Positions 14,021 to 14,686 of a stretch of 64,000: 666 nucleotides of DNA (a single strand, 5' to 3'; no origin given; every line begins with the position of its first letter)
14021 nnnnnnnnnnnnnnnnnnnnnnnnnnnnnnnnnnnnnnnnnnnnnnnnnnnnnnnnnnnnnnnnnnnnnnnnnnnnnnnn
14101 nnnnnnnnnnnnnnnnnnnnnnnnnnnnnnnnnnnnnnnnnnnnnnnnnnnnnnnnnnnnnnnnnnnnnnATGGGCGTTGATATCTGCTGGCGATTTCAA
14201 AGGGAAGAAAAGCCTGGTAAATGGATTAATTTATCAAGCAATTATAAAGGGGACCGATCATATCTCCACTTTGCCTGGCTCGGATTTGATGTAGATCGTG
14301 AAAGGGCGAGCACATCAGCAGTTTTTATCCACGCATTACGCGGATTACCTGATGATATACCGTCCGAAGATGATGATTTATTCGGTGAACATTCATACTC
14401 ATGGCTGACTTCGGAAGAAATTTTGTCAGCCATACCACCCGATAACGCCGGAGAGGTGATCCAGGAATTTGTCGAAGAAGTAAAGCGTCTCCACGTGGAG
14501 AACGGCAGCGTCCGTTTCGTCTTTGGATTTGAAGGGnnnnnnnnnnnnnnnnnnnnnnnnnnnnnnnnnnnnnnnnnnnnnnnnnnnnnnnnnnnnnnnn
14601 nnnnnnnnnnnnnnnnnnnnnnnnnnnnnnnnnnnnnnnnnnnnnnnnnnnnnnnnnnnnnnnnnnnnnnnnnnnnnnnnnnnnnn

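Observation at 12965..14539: Three co-oriented genes of unknown function between IS1 and the Gly-rich gene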

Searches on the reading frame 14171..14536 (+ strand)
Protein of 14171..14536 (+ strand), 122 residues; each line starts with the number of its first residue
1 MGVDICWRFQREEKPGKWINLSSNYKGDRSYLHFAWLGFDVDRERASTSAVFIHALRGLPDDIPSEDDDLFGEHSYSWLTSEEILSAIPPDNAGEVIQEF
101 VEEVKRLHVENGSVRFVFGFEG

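Call 3: search_protein_families(library=pfam, proteins=[window:14171-14536:+], max_evalue=1)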
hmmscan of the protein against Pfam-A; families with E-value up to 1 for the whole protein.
window:14171-14536:+ (122 aa): 0 families

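Call 4: search_protein_families(library=ncbifam, proteins=[window:14171-14536:+], max_evalue=1)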
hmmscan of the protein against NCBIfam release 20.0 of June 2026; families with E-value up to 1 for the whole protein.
window:14171-14536:+ (122 aa): 0 families

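Call 7: search_protein_families(library=padloc, proteins=[window:14171-14536:+], max_evalue=1)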
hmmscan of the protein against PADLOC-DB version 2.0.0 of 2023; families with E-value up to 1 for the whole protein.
window:14171-14536:+ (122 aa): 0 families

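Call 8: search_protein_families(library=phrogs, proteins=[window:14171-14536:+], max_evalue=1)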
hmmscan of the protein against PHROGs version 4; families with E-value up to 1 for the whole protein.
window:14171-14536:+ (122 aa): 3 families
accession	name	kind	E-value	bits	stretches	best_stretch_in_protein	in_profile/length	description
phrog_10141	-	unknown function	3.4e-05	25.1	1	22-86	41-107/212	-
phrog_17909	-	unknown function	8.3e-05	23.4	2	1-78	1-74/252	-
phrog_9332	-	unknown function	0.02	15.6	0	85-101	8-23/28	-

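Call 11: search_solved_structures(query=window:14171-14536:+, max_evalue=10)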
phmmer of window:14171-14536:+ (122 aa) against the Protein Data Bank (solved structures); distinct sequences matched with E-value up to 10: 1.
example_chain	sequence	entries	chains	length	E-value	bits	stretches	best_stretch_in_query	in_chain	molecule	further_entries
2x2u_A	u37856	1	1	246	0.87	12.7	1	39-77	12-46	PROTO-ONCOGENE TYROSINE-PROTEIN KINASE RECEPTOR RET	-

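Call 12: find_homologous_proteins(query=window:14171-14536:+, max_evalue=0.001)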
Query window:14171-14536:+ (122 aa): 16 proteins with E <= 0.001 among 21 candidates.
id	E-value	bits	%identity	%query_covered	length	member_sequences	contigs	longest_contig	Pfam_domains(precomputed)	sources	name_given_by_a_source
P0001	9.1e-78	276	99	100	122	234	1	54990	-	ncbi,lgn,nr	ncbi:hypothetical protein QGM93_004400 [Escherichia coli]|nr:hypothetical protein [Escherichia coli]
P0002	2.1e-53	198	98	73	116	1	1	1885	-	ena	-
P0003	1.0e-45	173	99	63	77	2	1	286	-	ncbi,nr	ncbi:hypothetical protein OFN28_28165, partial [Escherichia coli]|nr:hypothetical protein [Escherich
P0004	1.9e-43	165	61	100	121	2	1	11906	-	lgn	-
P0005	1.6e-37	146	97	55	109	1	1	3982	-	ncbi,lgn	ncbi:TPA: hypothetical protein ACNV2O_005263 [Citrobacter freundii]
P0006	3.1e-35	139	71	78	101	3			-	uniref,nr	uniref:hypothetical protein n=1 Tax=Escherichia coli TaxID=562 RepID=UPI00203646CB|nr:hypothetical p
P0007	1.9e-33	133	89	57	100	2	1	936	-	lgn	-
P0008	2.1e-31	126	50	100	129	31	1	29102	-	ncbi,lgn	ncbi:TPA: hypothetical protein ACIWEQ_003355 [Salmonella enterica subsp. enterica serovar Saintpaul]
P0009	3.4e-30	122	100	45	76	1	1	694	-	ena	-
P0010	9.2e-28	115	96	43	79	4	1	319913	-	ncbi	-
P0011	3.4e-25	106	96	41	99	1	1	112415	-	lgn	-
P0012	4.7e-21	93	100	34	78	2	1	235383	-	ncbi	-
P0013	1.1e-20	92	53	66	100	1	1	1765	-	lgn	-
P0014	1.5e-16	78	79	43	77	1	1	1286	-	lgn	-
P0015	3.6e-10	58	34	74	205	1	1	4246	-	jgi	jgi:hypothetical protein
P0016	2.4e-7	49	28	98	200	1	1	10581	-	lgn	-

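Call 19: search_dna_similar(query=window:14171-14536:+, collection=plasmids, mode=protein, max_evalue=1, rows=spread, max_rows=30)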
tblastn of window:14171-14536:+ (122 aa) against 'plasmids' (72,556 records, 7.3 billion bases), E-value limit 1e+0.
Records with a match: 1166; places in all: 1171; records where one place covers at least 80% of the query: 1163.
Best place of each record, by identity: >=99% 963; 95-99% 13; 90-95% 1; 80-90% 1; <60% 188.
By first word of the organism name: Escherichia 416; Salmonella 345; Enterobacter 257; Klebsiella 69; Citrobacter 39; Leclercia 11; Raoultella 8; Serratia 7; Shigella 4; Kluyvera 2; and 6 more.
By predicted mobility (MOB-suite, as given by PLSDB): conjugative 1132; non-mobilizable 33; mobilizable 1.
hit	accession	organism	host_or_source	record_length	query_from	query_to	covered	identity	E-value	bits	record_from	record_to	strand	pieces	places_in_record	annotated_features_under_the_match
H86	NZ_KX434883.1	Klebsiella pneumoniae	Homo sapiens,blood culture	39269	1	122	100%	100.0%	3e-76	251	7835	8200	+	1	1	hypothetical protein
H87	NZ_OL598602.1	Salmonella sp.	-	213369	1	122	100%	100.0%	3e-76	251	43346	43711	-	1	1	hypothetical protein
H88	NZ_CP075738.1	Escherichia coli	Sus scrofa,feacal sample,Pig feces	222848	1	122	100%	100.0%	3e-76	251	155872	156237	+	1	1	hypothetical protein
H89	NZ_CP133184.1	Salmonella enterica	Pig,feces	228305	1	122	100%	100.0%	3e-76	251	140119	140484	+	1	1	hypothetical protein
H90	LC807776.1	Escherichia coli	chicken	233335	1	122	100%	100.0%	3e-76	251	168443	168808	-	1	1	none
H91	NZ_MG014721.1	Escherichia coli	duck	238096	1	122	100%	100.0%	3e-76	251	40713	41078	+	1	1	hypothetical protein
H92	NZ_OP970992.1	Salmonella enterica subsp. enterica serovar Typhimurium ...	-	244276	1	122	100%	100.0%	3e-76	251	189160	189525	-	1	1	hypothetical protein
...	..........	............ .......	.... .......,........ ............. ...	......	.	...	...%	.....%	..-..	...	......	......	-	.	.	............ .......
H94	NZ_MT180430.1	Escherichia coli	-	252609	1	122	100%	100.0%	3e-76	251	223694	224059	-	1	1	hypothetical protein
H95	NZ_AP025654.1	Citrobacter koseri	Homo sapiens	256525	1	122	100%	100.0%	3e-76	251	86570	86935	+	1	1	hypothetical protein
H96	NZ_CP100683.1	Salmonella enterica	Homo sapiens,stool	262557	1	122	100%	100.0%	3e-76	251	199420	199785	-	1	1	hypothetical protein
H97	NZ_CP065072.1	Salmonella enterica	Homo sapiens,cell culture,stool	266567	1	122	100%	100.0%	3e-76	251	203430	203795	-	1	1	hypothetical protein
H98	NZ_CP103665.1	Klebsiella aerogenes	Homo sapiens,blood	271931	1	122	100%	100.0%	3e-76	251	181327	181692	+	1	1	hypothetical protein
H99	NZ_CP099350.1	Escherichia fergusonii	culture,Pooled sediment sample ...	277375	1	122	100%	100.0%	3e-76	251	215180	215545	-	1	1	hypothetical protein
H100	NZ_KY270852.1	Enterobacter cloacae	Homo sapiens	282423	1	122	100%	100.0%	3e-76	251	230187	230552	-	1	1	hypothetical protein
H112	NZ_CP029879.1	Salmonella enterica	-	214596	1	122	100%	45.5%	3e-24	102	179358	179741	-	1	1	hypothetical protein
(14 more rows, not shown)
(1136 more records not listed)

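Call 21: search_dna_similar(query=window:14171-14536:+, collection=phages, mode=protein, max_evalue=1, max_rows=30)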
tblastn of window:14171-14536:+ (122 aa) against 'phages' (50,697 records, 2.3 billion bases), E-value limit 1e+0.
Records with a match: 7; places in all: 7; records where one place covers at least 80% of the query: 0.
Best place of each record, by identity: <60% 7.
By first word of the organism name: Acinetobacter 3; Pseudomonas 3; Brevundimonas 1.
By host as written in the record: - 3; Brevundimonas pondensis LVF1 1; Acinetobacter baumannii XH198 1; Pseudomonas chlororaphis 1; Pseudomonas syringae 1.
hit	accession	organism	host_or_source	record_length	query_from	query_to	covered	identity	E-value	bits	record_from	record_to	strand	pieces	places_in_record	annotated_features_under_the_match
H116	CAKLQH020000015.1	Acinetobacter phage MD-2021a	not known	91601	1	86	70%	34.3%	8e-3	40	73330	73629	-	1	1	Uncharacterised protein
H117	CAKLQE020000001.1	Acinetobacter phage MD-2021a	not known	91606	1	86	70%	34.3%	8e-3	40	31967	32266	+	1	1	Uncharacterised protein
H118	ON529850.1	Brevundimonas phage vB_BpoS-Gurke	Brevundimonas pondensis LVF1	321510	1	86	70%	33.0%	3e-4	44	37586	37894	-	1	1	hypothetical protein (x2)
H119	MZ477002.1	Acinetobacter phage Phab24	Acinetobacter baumannii XH198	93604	1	85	70%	31.0%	1e-1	37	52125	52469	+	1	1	hypothetical protein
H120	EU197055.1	Pseudomonas phage 201phi2-1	-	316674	1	88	72%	28.7%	1e-1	37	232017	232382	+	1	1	hypothetical protein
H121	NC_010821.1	Pseudomonas phage 201phi2-1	Pseudomonas chlororaphis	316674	1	88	72%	28.7%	1e-1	37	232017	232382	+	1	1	hypothetical protein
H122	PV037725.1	Pseudomonas phage Viktualia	Pseudomonas syringae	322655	1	88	72%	28.6%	8e-4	43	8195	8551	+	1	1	hypothetical protein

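Call 26: find_related_loci(query=A2, collection=viral_contigs, flank=5000)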
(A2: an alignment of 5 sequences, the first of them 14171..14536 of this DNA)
Query A2 (122 aa) in viral_contigs; peptide patterns used: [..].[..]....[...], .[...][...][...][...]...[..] (x = any residue, [..] = any of these).
94 stretches matched a pattern; 3 encode a relative of the query (tblastn E <= 1e-3); 3 distinct loci.
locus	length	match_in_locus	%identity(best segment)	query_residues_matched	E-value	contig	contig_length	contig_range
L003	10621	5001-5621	28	1-121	2e-9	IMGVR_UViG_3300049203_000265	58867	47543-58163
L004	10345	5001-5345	30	1-85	3e-7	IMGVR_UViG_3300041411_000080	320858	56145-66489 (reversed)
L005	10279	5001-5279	30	1-84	2e-6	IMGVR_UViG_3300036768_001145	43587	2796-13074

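Call 34: search_protein_families(library=pfam, proteins=[L003:5001-5624:+, L004:5001-5900:+, L005:5001-5618:+, P0015, P0016], max_evalue=1)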
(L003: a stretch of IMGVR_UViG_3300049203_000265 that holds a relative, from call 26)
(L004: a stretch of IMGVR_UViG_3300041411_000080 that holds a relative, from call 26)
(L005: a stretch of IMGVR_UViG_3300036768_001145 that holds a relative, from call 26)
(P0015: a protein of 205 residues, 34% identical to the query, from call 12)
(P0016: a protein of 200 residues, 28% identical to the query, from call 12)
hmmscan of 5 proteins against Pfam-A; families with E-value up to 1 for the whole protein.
L003:5001-5624:+ (208 aa): 0 families

L004:5001-5900:+ (300 aa): 0 families

L005:5001-5618:+ (206 aa): 0 families

P0015 (205 aa): 0 families

P0016 (200 aa): 0 families

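Call 44: get_annotated_region(hit=H118, flank=1500)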
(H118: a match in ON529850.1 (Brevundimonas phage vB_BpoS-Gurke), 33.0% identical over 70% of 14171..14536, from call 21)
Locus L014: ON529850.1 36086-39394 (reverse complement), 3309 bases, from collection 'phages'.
description: Brevundimonas phage vB_BpoS-Gurke, complete genome.
organism: Brevundimonas phage vB_BpoS-Gurke (NCBI taxid 2948599)
taxonomy: Viruses; Duplodnaviria; Heunggongvirae; Uroviricota; Caudoviricetes; Dolichocephalovirinae
host: Brevundimonas pondensis LVF1; source: sewage; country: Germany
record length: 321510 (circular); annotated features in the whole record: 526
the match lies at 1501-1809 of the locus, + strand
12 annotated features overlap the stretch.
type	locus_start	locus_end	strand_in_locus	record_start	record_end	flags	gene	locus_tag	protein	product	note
CDS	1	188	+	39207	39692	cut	-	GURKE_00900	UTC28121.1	hypothetical protein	-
CDS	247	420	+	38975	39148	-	-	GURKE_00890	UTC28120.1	hypothetical protein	-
CDS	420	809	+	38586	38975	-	-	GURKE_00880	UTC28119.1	hypothetical protein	-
CDS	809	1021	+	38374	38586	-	-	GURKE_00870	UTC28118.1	hypothetical protein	-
CDS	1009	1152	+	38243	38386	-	-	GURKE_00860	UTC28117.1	hypothetical protein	-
CDS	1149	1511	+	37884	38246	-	-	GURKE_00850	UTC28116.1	hypothetical protein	-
CDS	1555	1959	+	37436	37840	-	-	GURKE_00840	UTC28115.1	hypothetical protein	-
CDS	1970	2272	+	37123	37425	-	-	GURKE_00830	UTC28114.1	hypothetical protein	-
CDS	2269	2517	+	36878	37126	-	-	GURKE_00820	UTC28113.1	hypothetical protein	-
CDS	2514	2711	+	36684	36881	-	-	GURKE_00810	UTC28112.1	hypothetical protein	-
CDS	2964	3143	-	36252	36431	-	-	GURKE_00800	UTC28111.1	hypothetical protein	-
CDS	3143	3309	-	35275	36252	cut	-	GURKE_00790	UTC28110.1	hypothetical protein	-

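Call 45: get_annotated_region(hit=H122, flank=1500)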
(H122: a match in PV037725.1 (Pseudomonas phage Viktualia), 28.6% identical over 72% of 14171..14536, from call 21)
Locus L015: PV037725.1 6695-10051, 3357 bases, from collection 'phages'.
description: Pseudomonas phage Viktualia, complete genome.
organism: Pseudomonas phage Viktualia (NCBI taxid 3395522)
taxonomy: Viruses
host: Pseudomonas syringae; source: -; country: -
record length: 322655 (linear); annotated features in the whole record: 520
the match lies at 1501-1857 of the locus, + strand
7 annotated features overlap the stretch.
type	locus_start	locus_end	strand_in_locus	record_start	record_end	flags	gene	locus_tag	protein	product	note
CDS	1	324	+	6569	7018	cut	-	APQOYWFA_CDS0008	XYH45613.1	hypothetical protein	-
CDS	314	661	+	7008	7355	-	-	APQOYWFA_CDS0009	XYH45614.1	hypothetical protein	-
CDS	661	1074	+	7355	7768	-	-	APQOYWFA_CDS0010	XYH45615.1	hypothetical protein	-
CDS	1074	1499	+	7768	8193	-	-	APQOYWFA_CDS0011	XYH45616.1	hypothetical protein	-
CDS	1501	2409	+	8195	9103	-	-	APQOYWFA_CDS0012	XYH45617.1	hypothetical protein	-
CDS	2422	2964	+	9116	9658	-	-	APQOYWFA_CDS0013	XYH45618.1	hypothetical protein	-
CDS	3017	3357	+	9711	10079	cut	-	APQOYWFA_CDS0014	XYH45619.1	hypothetical protein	-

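Call 49: get_annotated_region(hit=H116, flank=1200)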
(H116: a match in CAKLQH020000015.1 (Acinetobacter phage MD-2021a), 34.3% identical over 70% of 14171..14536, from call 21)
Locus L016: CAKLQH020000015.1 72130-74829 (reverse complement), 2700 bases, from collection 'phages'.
description: Acinetobacter phage MD-2021a strain 5899STDY8049191 genome assembly, contig: ERS3583567SCcontig000015, whole genome shotgun sequence.
organism: Acinetobacter phage MD-2021a (NCBI taxid 2899278)
taxonomy: Viruses; Duplodnaviria; Heunggongvirae; Uroviricota; Caudoviricetes
host: -; source: not known; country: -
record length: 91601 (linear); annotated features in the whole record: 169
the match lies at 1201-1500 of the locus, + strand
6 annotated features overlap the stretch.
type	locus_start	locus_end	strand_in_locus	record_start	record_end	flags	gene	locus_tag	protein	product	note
CDS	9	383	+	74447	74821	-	-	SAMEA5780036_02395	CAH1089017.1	Uncharacterised protein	-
CDS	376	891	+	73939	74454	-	-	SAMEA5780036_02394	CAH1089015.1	Uncharacterised protein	-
CDS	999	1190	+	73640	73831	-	-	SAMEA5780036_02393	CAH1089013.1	Uncharacterised protein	-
CDS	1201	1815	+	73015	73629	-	-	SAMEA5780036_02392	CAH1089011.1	Uncharacterised protein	-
CDS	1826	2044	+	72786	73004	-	-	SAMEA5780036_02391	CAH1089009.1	Uncharacterised protein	-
CDS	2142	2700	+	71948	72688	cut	-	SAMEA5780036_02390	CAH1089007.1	Uncharacterised protein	-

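Call 54: find_related_loci(query=A5, collection=viral_contigs, flank=3000)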
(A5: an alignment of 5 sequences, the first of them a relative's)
Query A5 (208 aa) in viral_contigs; peptide patterns used: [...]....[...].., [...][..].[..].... (x = any residue, [..] = any of these).
55 stretches matched a pattern; 18 encode a relative of the query (tblastn E <= 1e-3); 18 distinct loci.
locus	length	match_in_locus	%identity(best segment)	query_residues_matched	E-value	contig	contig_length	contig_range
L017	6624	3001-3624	100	1-208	7e-142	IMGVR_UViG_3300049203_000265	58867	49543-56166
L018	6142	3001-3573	50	1-208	1e-68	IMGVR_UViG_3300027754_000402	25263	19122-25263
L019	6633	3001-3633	58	1-208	1e-68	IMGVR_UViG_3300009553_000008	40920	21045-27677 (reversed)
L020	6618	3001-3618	52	1-208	5e-68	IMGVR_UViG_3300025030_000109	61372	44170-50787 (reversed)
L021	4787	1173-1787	46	1-207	1e-62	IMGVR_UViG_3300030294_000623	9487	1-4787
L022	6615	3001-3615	46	1-207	1e-62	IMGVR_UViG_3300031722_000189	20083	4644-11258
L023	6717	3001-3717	44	1-208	3e-58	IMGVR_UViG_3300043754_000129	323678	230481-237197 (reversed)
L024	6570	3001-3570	46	1-208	1e-57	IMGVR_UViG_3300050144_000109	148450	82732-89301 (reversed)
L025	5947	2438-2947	42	1-207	2e-40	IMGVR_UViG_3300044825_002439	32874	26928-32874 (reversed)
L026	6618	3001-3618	37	1-208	3e-35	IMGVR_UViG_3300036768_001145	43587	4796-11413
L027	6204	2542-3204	37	1-208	2e-33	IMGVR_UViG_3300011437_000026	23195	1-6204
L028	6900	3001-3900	39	1-208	4e-27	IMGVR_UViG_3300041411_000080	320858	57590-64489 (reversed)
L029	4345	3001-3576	35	1-208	1e-26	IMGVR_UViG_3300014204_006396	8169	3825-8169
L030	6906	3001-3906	39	1-208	5e-26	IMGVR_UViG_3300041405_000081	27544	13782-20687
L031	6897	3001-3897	41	1-208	4e-25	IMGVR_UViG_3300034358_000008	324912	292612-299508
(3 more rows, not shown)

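Call 58: search_solved_structures(query=A6, max_evalue=10)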
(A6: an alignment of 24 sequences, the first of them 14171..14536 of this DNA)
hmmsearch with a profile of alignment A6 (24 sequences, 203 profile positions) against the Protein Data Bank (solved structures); distinct sequences matched with E-value up to 10: 2.
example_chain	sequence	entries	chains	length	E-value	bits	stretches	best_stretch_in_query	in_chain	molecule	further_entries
6kzw_A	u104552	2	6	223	0.094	16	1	105-190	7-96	Pyridoxal phosphate homeostasis protein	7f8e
7ygf_A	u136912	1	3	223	0.1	15.9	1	105-190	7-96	Pyridoxal phosphate homeostasis protein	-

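Call 59: search_protein_families(library=phrogs, proteins=[L003:5001-5624:+, L015:1501-2406:+, L016:1201-1812:+], max_evalue=0.001)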
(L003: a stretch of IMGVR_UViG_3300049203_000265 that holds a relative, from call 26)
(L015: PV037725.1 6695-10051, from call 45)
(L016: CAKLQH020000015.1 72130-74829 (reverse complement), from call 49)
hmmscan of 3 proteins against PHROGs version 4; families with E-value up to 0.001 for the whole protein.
L003:5001-5624:+ (208 aa): 2 families
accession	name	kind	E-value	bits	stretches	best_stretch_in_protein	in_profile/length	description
phrog_17909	-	unknown function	3.6e-30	106.5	2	1-160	1-150/252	-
phrog_10141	-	unknown function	2.6e-29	103.9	1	23-208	43-212/212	-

L015:1501-2406:+ (302 aa): 2 families
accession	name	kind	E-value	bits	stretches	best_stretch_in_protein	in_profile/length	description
phrog_17909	-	unknown function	1.1e-91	308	1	1-302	1-252/252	-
phrog_10141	-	unknown function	8e-28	99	1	1-302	1-212/212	-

L016:1201-1812:+ (204 aa): 2 families
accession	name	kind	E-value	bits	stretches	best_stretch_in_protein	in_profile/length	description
phrog_10141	-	unknown function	3.2e-33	116.6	1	1-204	1-212/212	-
phrog_17909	-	unknown function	2.9e-25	90.5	1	1-153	1-153/252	-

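Call 63: get_annotated_region(hit=H112, flank=5000)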
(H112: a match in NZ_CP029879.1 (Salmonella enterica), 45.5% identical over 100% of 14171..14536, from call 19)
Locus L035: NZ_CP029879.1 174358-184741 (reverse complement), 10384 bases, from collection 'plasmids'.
description: Salmonella enterica subsp. enterica serovar Typhi strain 311189_223186 plasmid pHCM1, complete sequence
organism: Salmonella enterica (NCBI taxid 90370)
taxonomy: Bacteria; Pseudomonadota; Gammaproteobacteria; Enterobacterales; Enterobacteriaceae; Salmonella; Salmonella enterica
host: -; source: -; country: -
typing (MOB-suite, as given by PLSDB): conjugative; replicon IncHI1A,IncQ1; relaxase MOBH; mating-pair formation MPF_F
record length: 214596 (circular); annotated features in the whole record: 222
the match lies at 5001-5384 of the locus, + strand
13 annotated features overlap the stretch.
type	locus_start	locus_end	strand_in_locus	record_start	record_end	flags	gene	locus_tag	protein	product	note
CDS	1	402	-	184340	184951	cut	-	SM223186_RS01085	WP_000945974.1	lipoprotein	-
CDS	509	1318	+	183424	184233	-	-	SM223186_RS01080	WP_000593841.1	DsbA family protein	-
CDS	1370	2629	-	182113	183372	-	-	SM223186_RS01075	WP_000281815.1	Y-family DNA polymerase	-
CDS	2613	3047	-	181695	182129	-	umuD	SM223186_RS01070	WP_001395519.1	translesion error-prone DNA polymerase V autoproteolytic subunit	-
CDS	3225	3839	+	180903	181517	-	-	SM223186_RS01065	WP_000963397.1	hypothetical protein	-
CDS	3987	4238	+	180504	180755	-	-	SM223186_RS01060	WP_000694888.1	hypothetical protein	-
CDS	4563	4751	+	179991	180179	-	-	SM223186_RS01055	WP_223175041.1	hypothetical protein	-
CDS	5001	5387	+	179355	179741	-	-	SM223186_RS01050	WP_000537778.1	hypothetical protein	-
CDS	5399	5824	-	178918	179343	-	-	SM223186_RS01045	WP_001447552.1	hypothetical protein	-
CDS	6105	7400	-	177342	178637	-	-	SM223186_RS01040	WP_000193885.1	MFS transporter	-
CDS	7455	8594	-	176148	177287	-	tcuB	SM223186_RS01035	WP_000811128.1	tricarballylate utilization 4Fe-4S protein TcuB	-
CDS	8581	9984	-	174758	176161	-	tcuA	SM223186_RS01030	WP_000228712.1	FAD-dependent tricarballylate dehydrogenase TcuA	-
CDS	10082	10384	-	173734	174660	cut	tcuR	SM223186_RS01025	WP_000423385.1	tricarballylate utilization LysR family transcriptional regulator TcuR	-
